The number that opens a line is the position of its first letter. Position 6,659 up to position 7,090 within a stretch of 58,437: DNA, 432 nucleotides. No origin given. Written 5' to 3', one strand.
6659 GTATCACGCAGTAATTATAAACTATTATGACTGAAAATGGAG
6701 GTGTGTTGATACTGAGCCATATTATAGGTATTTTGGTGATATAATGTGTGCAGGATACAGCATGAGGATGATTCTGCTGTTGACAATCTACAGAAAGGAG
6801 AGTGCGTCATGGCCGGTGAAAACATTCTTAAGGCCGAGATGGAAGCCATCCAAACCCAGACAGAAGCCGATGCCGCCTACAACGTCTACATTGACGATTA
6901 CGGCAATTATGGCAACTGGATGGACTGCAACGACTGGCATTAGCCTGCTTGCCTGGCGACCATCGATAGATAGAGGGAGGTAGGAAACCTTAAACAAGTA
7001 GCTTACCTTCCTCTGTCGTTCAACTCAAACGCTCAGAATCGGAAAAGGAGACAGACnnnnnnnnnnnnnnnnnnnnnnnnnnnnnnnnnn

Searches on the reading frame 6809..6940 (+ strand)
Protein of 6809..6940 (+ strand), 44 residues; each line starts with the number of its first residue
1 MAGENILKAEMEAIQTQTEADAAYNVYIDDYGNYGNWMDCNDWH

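Call 5: search_protein_families(library=ncbifam, proteins=[window:6809-6940:+], max_evalue=0.01)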
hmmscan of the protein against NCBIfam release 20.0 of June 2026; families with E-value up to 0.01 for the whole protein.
seq(44 aa): 0 families

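Call 6: search_protein_families(library=pfam, proteins=[window:6809-6940:+], max_evalue=0.01)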
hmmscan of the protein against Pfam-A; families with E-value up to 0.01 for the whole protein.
seq(44 aa): 0 families

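Call 53: find_homologous_proteins(query=A3, max_evalue=10)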
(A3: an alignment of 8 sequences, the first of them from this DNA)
Query A3 (8 sequences) (44 aa, profile of the alignment): 19 proteins with E <= 10 among 39 candidates.
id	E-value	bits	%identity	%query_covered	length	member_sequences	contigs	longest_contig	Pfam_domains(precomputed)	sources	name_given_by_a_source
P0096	5.1e-23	99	53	100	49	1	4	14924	-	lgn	-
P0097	1.4e-19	88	100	100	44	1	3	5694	-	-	-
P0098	4.3e-18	83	78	100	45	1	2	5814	-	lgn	-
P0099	1.4e-16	78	31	84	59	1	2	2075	-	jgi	-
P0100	2.2e-16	78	72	100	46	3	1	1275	-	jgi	-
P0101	2.5e-16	78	76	100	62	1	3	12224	-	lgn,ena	-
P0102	3.0e-16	77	60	100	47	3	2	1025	-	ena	-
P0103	3.9e-16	77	36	100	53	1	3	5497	-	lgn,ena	-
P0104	2.4e-15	74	40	98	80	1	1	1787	-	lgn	-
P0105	1.9e-14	72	50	100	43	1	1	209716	-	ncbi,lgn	-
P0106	2.5e-14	71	38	100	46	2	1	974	-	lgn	-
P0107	1.3e-13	69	45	100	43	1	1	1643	-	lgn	-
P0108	1.1e-12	66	62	100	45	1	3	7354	-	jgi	jgi:hypothetical protein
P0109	1.8e-10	59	53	91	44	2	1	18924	-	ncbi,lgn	-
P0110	2.2e-9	55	51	91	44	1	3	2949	-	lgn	-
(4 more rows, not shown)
